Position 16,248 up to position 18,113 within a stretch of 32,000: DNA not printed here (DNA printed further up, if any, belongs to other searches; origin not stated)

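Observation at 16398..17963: ThiE fused in-frame to an apparently active ADP-ribosylglycohydrolase (ARH/DraG-family) domain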

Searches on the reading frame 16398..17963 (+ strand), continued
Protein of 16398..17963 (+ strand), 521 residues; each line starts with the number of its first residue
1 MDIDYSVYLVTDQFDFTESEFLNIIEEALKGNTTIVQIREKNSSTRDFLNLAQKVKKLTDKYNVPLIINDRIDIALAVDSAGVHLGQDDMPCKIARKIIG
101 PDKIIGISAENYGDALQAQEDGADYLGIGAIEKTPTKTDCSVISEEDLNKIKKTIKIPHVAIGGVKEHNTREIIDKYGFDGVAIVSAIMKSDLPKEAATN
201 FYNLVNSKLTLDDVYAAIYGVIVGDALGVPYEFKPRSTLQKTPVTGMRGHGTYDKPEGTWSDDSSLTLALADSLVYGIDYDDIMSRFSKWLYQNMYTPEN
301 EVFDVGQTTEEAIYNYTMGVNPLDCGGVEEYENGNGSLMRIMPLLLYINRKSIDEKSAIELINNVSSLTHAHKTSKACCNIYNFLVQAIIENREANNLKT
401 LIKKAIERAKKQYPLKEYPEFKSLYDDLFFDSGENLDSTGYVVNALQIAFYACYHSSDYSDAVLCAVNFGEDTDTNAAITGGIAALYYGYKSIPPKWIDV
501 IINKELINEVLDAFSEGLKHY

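Call 15: find_encoding_contigs(protein=P0009, flank=8000, max_places=3)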
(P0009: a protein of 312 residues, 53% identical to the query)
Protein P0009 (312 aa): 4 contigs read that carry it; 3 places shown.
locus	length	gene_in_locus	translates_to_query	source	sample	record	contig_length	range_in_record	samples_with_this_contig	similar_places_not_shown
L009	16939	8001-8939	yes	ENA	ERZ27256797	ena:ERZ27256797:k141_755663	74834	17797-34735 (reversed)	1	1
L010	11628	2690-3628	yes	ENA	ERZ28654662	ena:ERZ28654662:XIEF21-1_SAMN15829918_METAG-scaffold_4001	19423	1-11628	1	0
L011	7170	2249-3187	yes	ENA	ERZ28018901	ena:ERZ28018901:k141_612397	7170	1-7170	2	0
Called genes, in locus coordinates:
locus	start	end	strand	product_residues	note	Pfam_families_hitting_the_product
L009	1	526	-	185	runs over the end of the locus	PF01479:S4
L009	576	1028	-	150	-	PF00416:Ribosomal_S13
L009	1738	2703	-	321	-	PF08068:DKCLD, PF01509:TruB_N, PF21238:Pus10_C (weak), PF01509:TruB_N, PF16198:TruB_C_2, PF01472:PUA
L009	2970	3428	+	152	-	PF12675:DUF3795 (faint)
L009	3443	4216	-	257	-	PF13484:Fer4_16 (faint), PF13746:Fer4_18 (weak), PF13187:Fer4_9 (faint), PF13534:Fer4_17 (faint)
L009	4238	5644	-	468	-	PF00224:PK, PF03328:HpcH_HpaI (weak), PF02887:PK_C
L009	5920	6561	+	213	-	PF01209:Ubie_methyltran, PF00891:Methyltransf_2, PF05175:MTS (weak), PF13489:Methyltransf_23, PF13847:Methyltransf_31, PF08241:Methyltransf_11, PF08242:Methyltransf_12, PF13649:Methyltransf_25, +1 more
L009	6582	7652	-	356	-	PF00248:Aldo_ket_red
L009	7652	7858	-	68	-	-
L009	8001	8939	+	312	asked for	PF03747:ADP_ribosyl_GH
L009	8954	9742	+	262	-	PF03747:ADP_ribosyl_GH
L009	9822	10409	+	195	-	PF06197:DUF998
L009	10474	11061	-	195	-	PF01613:Flavin_Reduct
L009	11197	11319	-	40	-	-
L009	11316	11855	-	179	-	-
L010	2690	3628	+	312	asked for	PF03747:ADP_ribosyl_GH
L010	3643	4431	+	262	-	PF03747:ADP_ribosyl_GH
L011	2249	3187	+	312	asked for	PF03747:ADP_ribosyl_GH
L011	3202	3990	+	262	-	PF03747:ADP_ribosyl_GH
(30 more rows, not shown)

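Call 18: find_related_loci(query=window:16398-17963:+, collection=genome_contigs, flank=8000)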
Query window:16398-17963:+ (521 aa) in genome_contigs; peptide patterns used: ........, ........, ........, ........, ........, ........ (x = any residue, [..] = any of these).
77 stretches matched a pattern; 3 encode a relative of the query (tblastn E <= 1e-3); 3 distinct loci.
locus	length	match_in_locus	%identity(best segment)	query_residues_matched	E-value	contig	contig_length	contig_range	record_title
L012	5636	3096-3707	79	2-205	9e-103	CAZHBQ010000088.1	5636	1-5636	MAG TPA_asm: uncultured Methanobacteriaceae archaeon isolate SRP222994_co1_512 genome assembly, contig: NODE_28289_lengt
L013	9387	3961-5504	52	4-519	5e-166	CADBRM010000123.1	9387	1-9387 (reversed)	uncultured Methanobacteriaceae archaeon isolate RUG14233 genome assembly, contig: RUG14233_asm_123, whole genome shotgun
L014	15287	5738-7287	48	2-518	3e-162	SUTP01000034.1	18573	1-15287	MAG: Methanosphaera stadtmanae isolate SIG23 NODE_1222_length_18573_cov_13.682796, whole genome shotgun sequence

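Call 25: search_protein_representatives(protein=window:16398-17963:+)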
Query: 521 residues. Proteins with E-value up to 0.001 (for the whole library): 29550; up to 1e-10: 14774; up to 1e-30: 2206. The best 150 are listed.
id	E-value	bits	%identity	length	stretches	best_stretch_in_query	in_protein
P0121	6.2e-84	298.7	70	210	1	3-206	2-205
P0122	2.2e-82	293.6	47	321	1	216-519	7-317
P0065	4.4e-82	292.6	46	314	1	212-519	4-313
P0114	6.8e-79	282.1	48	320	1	213-508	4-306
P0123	1.0e-77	278.2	46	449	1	214-518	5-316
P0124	3.3e-77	276.6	45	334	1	214-516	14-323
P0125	2.7e-75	270.3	42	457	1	214-515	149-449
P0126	6.2e-75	269.1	41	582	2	205-510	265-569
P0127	1.3e-74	268.0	41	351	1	217-520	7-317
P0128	1.4e-74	267.9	45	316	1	214-517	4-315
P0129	1.4e-74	267.9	45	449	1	212-512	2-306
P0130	3.4e-74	266.6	46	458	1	212-511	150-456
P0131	3.7e-74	266.5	44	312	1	214-519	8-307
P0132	1.0e-73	265.0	47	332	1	215-509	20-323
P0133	2.1e-73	264.0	44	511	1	206-515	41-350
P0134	8.6e-73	262.0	44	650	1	214-513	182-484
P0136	2.5e-72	260.5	43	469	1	204-519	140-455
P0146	1.1e-70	255.1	43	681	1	214-519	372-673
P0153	4.7e-69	249.7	44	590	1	207-513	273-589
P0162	9.1e-68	245.4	41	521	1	212-516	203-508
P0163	1.2e-67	245.0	47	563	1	216-501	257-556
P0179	6.6e-66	239.3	44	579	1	217-510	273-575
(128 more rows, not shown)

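Call 26: search_protein_families(library=pfam, proteins=[P0126, P0162, P0163, P0153, P0179, P0125, P0130, P0136, P0134, P0146], max_evalue=0.001)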
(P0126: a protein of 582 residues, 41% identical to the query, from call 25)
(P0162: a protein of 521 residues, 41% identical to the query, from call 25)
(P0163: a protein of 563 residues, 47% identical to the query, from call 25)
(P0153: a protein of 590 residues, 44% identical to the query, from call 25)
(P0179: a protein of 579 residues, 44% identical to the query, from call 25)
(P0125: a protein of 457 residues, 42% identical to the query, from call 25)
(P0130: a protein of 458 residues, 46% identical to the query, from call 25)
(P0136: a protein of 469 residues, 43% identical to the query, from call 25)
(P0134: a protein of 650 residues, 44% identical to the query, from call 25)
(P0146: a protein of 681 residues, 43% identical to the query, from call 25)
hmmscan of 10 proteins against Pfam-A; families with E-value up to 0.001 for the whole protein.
P0126 (582 aa): 1 family
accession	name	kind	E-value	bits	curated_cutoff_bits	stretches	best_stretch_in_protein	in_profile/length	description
PF03747.19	ADP_ribosyl_GH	-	3.4e-106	355.6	26.2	2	275-554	2-286/287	ADP-ribosylglycohydrolase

P0162 (521 aa): 1 family
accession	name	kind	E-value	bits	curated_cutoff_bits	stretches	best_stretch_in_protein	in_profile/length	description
PF03747.19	ADP_ribosyl_GH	-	1.5e-69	235.3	26.2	1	208-488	2-287/287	ADP-ribosylglycohydrolase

P0163 (563 aa): 2 families
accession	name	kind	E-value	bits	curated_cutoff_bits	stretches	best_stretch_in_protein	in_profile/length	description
PF03747.19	ADP_ribosyl_GH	-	7.5e-75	252.7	26.2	1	258-550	2-286/287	ADP-ribosylglycohydrolase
PF19567.5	CpsB_CapC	-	2.2e-56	191.3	27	1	5-235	2-233/234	Capsular polysaccharide synthesis, CpsB/CapC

P0153 (590 aa): 4 families
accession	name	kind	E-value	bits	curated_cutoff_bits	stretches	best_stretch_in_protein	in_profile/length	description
PF03796.21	DnaB_C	-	1.7e-74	250.8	27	2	105-269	96-255/255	DnaB-like helicase C terminal domain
PF03747.19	ADP_ribosyl_GH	-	1.1e-70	239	26.2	1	284-572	2-287/287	ADP-ribosylglycohydrolase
PF13481.12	AAA_25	-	5.9e-07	29.7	27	1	31-158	14-163/195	AAA domain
PF06745.19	ATPase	-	0.00024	21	26.6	1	33-102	2-72/231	KaiC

P0179 (579 aa): 2 families
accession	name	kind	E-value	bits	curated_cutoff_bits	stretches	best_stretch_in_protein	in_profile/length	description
PF03747.19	ADP_ribosyl_GH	-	4e-70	237.2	26.2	1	273-561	2-287/287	ADP-ribosylglycohydrolase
PF00149.33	Metallophos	-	2.1e-16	61.4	21.5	1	1-182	6-142/191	Calcineurin-like phosphoesterase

P0125 (457 aa): 1 family
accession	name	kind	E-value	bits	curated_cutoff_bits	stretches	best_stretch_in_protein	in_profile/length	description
PF03747.19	ADP_ribosyl_GH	-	1.6e-64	218.8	26.2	1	152-424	2-279/287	ADP-ribosylglycohydrolase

P0130 (458 aa): 1 family
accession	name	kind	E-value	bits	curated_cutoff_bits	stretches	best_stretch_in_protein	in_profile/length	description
PF03747.19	ADP_ribosyl_GH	-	6.2e-80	269.4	26.2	1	155-440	2-286/287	ADP-ribosylglycohydrolase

P0136 (469 aa): 1 family
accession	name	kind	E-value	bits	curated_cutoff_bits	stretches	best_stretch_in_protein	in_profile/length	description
PF03747.19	ADP_ribosyl_GH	-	6.1e-67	226.7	26.2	1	154-427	2-280/287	ADP-ribosylglycohydrolase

P0134 (650 aa): 3 families
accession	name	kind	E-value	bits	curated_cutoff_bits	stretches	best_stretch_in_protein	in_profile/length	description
PF03747.19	ADP_ribosyl_GH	-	4.2e-72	243.7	26.2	1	185-461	2-279/287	ADP-ribosylglycohydrolase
PF17866.7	AAA_lid_6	-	2.4e-17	63.2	24.3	1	506-565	1-60/60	AAA lid domain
PF03118.21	RNA_pol_A_CTD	-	1.9e-15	56.8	23.8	1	106-162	9-65/67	Bacterial RNA polymerase, alpha chain C terminal domain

P0146 (681 aa): 1 family
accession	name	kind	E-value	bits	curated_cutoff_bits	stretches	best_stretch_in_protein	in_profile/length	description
PF03747.19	ADP_ribosyl_GH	-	6e-73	246.5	26.2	1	374-649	1-286/287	ADP-ribosylglycohydrolase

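Call 40: find_encoding_contigs(protein=P0039, flank=5000, max_places=2)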
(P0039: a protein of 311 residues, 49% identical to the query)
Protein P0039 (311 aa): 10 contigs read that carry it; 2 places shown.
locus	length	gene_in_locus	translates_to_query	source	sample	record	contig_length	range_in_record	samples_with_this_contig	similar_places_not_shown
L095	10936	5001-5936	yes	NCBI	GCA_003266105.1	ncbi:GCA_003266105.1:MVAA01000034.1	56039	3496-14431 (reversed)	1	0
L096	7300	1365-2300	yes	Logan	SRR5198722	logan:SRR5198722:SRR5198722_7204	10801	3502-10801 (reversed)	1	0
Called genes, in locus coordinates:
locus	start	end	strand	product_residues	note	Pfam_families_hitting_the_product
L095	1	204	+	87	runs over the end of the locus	-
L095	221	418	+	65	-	-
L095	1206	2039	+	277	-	PF11299:DUF3100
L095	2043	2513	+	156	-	-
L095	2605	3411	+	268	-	PF11299:DUF3100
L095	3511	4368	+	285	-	PF02110:HK, PF08543:Phos_pyr_kin (weak)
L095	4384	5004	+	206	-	PF02581:TMP-TENI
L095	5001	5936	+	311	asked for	PF03747:ADP_ribosyl_GH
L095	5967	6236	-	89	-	PF12840:HTH_20 (weak), PF01022:HTH_5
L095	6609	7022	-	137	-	-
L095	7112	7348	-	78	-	-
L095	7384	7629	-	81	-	PF01337:Barstar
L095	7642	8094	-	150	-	PF00545:Ribonuclease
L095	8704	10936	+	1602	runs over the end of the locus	PF00630:Filamin (faint), PF16640:Big_3_5, PF01835:MG2 (faint), PF15976:CooC_C (faint), PF17789:MG4 (faint), PF20598:DUF6795 (faint), PF02369:Big_1, PF13620:CarboxypepD_reg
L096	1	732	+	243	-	?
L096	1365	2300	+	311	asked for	PF03747:ADP_ribosyl_GH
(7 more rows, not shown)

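Call 41: find_encoding_contigs(protein=P0045, flank=5000, max_places=2)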
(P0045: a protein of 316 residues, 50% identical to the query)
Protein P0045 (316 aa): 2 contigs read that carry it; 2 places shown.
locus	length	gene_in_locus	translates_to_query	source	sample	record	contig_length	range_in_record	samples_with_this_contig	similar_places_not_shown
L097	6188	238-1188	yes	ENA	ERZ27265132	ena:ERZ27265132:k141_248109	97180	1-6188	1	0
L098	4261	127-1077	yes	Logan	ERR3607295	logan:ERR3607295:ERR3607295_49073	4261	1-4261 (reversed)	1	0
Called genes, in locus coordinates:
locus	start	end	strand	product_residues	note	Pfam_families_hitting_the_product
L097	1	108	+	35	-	?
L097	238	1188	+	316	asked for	PF03747:ADP_ribosyl_GH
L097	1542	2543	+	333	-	-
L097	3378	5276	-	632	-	PF01336:tRNA_anti-codon, PF01368:DHH (weak)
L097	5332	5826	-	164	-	-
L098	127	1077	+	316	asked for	PF03747:ADP_ribosyl_GH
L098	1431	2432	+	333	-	-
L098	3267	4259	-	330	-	?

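Call 42: find_encoding_contigs(protein=P0032, flank=5000, max_places=2)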
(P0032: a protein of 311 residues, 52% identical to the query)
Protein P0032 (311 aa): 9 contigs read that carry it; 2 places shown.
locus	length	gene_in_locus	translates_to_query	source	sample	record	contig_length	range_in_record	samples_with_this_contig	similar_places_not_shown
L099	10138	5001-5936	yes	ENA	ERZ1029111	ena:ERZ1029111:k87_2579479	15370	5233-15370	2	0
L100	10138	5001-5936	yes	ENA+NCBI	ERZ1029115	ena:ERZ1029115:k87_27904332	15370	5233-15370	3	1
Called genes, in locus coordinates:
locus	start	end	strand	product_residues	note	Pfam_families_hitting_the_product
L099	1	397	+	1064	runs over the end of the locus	PF00580:UvrD-helicase, PF13245:AAA_19, PF13361:UvrD_C, PF13538:UvrD_C_2 (faint), PF12705:PDDEXK_1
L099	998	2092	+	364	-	-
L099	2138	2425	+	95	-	-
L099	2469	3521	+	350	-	PF13424:TPR_12 (faint)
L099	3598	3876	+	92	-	-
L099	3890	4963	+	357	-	PF11074:DUF2779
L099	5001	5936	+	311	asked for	PF03747:ADP_ribosyl_GH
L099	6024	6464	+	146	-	PF03372:Exo_endo_phos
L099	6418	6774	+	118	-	PF03372:Exo_endo_phos (weak)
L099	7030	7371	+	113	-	PF19605:DUF6110 (weak)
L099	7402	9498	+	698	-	PF00122:E1-E2_ATPase, PF00702:Hydrolase, PF08282:Hydrolase_3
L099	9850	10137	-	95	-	?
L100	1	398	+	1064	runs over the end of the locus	PF00580:UvrD-helicase, PF13245:AAA_19, PF13361:UvrD_C, PF13538:UvrD_C_2 (faint), PF12705:PDDEXK_1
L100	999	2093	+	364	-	-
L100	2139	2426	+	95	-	-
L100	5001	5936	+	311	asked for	PF03747:ADP_ribosyl_GH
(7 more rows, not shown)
